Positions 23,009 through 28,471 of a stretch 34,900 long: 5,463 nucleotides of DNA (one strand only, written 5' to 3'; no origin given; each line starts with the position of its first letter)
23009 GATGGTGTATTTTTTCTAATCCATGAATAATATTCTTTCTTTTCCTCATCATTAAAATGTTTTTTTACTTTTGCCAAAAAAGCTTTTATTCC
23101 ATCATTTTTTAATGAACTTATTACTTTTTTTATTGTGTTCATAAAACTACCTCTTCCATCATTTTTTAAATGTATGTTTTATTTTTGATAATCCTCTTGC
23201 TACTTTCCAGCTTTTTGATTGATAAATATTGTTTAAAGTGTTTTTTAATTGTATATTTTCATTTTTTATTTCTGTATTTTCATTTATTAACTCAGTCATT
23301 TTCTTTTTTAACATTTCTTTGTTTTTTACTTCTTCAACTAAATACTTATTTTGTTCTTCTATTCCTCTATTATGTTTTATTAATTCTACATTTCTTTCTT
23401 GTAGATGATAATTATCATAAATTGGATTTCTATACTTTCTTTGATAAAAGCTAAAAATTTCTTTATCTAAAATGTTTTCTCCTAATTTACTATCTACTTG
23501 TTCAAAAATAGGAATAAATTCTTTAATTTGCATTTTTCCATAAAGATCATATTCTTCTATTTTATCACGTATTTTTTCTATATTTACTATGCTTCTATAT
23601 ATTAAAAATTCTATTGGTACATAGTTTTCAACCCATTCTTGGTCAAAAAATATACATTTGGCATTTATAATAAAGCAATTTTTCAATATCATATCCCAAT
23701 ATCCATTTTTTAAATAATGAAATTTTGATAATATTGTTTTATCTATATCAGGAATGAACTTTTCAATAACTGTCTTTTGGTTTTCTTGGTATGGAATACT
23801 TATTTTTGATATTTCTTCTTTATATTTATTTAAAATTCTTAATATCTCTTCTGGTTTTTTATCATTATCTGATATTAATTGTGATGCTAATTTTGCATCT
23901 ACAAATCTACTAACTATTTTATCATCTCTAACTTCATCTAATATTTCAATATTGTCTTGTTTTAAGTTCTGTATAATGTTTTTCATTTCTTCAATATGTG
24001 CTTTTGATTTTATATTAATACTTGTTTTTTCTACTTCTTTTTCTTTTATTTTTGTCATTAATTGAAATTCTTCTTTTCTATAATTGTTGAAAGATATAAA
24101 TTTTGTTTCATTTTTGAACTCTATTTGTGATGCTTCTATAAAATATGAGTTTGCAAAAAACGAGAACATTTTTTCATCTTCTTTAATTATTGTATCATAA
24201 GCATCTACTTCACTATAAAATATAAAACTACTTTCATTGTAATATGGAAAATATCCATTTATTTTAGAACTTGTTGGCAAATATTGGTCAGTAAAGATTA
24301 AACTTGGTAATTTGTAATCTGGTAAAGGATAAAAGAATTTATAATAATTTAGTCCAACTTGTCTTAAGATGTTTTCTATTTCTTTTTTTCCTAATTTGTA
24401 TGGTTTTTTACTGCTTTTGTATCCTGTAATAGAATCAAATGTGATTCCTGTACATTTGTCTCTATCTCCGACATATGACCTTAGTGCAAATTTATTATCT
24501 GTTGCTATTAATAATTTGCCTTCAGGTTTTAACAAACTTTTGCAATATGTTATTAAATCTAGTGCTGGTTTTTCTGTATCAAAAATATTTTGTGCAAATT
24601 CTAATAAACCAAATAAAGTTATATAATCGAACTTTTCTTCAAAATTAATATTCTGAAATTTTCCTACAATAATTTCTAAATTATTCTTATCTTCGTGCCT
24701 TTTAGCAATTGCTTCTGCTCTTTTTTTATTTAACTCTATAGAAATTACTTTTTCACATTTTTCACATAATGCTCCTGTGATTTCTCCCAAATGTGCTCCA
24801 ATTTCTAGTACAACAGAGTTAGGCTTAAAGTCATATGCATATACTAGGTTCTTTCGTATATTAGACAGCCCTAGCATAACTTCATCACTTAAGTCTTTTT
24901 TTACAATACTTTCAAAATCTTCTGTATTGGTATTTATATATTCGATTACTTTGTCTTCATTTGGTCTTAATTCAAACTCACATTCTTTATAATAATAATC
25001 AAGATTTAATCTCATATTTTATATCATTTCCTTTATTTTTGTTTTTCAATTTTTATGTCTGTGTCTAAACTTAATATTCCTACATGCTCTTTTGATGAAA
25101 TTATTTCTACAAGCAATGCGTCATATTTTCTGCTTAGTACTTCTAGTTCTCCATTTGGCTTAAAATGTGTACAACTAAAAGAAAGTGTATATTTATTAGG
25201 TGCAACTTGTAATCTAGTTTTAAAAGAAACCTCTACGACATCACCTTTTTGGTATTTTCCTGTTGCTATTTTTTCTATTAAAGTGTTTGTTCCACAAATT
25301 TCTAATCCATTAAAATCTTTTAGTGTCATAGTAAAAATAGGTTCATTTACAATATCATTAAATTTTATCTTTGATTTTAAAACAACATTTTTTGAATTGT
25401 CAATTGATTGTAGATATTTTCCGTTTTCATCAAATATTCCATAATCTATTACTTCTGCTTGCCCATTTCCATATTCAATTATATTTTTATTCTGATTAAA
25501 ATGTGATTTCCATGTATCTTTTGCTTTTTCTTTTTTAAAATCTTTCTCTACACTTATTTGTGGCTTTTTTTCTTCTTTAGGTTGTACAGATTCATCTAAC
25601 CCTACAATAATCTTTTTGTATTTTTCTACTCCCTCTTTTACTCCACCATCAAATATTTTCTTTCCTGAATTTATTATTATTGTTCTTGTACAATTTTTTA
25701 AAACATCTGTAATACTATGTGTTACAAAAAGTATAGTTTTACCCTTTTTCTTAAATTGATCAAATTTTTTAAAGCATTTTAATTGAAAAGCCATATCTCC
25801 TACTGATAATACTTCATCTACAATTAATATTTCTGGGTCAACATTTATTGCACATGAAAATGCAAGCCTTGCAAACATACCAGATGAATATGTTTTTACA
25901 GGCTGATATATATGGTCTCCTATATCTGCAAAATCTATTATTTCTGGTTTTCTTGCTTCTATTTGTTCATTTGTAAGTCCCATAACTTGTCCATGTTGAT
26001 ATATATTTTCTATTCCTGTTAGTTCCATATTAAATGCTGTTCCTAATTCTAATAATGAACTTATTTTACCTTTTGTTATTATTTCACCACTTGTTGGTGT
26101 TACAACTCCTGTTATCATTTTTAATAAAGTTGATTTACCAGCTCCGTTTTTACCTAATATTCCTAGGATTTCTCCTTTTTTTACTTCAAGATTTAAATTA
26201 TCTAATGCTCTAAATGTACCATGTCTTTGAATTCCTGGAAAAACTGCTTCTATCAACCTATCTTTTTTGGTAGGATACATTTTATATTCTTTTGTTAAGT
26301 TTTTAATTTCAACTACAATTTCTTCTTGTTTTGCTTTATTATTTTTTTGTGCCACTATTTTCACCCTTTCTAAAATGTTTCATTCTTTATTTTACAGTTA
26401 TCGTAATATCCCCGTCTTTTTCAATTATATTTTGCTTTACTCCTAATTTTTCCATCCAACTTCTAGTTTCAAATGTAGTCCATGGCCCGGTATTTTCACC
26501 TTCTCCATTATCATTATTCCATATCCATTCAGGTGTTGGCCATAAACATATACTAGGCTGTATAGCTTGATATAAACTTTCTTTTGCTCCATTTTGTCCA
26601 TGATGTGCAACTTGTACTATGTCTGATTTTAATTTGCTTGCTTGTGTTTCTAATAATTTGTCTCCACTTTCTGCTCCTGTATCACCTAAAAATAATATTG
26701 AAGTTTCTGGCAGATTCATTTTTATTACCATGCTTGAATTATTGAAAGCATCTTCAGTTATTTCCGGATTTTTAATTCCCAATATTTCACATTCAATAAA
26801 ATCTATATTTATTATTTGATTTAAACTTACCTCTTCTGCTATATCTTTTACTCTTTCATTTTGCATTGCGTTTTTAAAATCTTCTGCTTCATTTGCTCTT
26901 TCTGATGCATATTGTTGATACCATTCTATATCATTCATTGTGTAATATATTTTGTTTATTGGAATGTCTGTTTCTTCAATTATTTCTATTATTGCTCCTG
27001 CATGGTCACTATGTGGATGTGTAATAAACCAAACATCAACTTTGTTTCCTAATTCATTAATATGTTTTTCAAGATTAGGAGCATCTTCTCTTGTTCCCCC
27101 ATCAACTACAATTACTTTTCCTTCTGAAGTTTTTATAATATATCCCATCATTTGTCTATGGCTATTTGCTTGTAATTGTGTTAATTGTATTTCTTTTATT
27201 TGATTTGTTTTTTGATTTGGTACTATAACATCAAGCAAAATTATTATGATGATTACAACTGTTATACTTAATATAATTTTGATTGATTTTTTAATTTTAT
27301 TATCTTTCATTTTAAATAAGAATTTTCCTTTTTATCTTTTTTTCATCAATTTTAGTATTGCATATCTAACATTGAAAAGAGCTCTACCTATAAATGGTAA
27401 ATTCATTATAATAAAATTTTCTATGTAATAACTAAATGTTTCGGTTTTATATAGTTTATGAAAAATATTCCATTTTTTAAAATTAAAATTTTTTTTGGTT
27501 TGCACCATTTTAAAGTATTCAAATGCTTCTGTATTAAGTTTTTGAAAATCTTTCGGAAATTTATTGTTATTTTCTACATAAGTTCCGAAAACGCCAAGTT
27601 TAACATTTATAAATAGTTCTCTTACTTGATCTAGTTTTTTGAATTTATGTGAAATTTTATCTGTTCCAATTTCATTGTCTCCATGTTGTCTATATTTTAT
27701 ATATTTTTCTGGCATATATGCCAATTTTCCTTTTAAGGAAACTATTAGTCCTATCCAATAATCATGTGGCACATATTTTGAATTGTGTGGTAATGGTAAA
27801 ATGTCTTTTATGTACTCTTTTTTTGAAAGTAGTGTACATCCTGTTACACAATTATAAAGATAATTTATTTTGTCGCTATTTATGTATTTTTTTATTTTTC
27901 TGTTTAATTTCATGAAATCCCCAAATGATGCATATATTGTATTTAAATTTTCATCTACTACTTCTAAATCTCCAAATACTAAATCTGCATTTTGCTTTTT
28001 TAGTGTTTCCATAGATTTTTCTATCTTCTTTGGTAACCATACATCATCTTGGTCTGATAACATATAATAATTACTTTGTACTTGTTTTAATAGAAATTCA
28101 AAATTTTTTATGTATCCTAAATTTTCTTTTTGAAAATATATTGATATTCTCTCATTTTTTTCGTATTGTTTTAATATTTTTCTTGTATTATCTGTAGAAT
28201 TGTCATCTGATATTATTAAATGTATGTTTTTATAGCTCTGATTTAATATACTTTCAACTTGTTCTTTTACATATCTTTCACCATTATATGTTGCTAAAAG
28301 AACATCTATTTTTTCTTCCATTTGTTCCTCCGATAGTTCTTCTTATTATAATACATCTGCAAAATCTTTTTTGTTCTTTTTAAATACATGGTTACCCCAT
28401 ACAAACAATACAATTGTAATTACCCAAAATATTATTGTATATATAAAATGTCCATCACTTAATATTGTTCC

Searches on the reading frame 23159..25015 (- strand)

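Call 14: search_protein_families(library=pfam, proteins=[window:23159-25015:-])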
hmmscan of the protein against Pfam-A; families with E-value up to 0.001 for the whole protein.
window:23159-25015:- (618 aa): 5 families
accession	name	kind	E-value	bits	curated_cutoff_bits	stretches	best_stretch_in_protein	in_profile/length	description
PF08241.18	Methyltransf_11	-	1e-07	32.9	21.2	1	70-170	1-95/95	Methyltransferase domain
PF13649.12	Methyltransf_25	-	1.9e-07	32.1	27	1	69-166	1-97/97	Methyltransferase domain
PF08242.18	Methyltransf_12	-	2.2e-06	28.8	30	1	70-168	1-98/98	Methyltransferase domain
PF00398.26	RrnaAD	-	5.6e-05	22.8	24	1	56-128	21-93/263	Ribosomal RNA adenine dimethylase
PF13489.12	Methyltransf_23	-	0.00022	21.4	27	1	63-222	20-159/164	Methyltransferase domain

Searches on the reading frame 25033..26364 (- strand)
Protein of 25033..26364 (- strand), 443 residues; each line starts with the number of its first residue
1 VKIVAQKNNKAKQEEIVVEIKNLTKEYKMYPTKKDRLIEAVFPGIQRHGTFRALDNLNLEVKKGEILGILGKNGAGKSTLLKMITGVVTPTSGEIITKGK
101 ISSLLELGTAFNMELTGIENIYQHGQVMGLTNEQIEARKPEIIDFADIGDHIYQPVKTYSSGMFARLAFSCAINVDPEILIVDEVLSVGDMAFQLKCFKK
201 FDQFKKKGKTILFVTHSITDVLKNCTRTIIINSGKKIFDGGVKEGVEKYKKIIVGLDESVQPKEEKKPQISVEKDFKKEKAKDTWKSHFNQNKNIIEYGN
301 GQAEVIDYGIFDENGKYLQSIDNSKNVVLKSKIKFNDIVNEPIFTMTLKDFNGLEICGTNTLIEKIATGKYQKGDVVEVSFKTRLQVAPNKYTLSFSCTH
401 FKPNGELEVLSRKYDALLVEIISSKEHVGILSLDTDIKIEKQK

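Call 14: search_protein_families(library=pfam, proteins=[window:25033-26364:-])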
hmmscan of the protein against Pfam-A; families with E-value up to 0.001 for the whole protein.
window:25033-26364:- (443 aa): 3 families
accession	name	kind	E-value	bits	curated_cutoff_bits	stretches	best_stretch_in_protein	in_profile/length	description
PF14524.12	Wzt_C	-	3.6e-29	102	30.4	1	297-431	4-141/143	Wzt C-terminal domain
PF00005.33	ABC_tran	-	2.6e-22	80.4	25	1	54-185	1-135/137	ABC transporter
PF13555.12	AAA_29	-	0.00032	20.8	27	1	53-92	14-50/61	P-loop containing region of AAA domain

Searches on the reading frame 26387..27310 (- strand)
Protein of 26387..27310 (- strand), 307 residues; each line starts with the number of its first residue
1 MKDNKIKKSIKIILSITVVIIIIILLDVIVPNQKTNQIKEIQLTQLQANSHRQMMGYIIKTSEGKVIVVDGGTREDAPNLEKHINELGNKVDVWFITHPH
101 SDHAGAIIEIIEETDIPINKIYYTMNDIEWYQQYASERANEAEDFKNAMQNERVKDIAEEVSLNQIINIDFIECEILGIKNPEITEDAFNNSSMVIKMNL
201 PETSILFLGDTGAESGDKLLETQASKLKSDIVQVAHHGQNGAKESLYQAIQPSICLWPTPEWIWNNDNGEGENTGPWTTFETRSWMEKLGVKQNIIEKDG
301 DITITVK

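Call 14: search_protein_families(library=pfam, proteins=[window:26387-27310:-])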
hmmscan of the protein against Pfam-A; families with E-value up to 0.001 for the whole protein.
window:26387-27310:- (307 aa): 3 families
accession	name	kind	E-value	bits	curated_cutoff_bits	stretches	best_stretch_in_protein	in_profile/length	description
PF00753.33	Lactamase_B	-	9.6e-14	52.2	22.7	1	57-238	9-172/196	Metallo-beta-lactamase superfamily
PF12706.13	Lactamase_B_2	-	4.1e-05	23.7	27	0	88-215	28-147/200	Beta-lactamase superfamily domain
PF02112.21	PDEase_II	-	0.00031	20.4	23.7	0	78-108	70-100/340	cAMP phosphodiesterases class-II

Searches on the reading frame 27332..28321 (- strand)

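Call 15: search_protein_families(library=pfam, proteins=[window:27332-28321:-])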
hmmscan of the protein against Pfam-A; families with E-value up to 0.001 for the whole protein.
window:27332-28321:- (329 aa): 3 families
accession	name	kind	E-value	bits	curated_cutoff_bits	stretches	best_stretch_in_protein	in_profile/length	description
PF00535.33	Glycos_transf_2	-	2.6e-29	102.7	23.3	1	7-173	2-166/168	Glycosyl transferase family 2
PF13641.12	Glyco_tranf_2_3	-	1.3e-11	45.4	27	1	6-197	4-197/230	Glycosyltransferase like family 2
PF10111.15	Glyco_tranf_2_2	-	0.00015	21.8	27.3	1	13-108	10-107/276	Glycosyltransferase like family 2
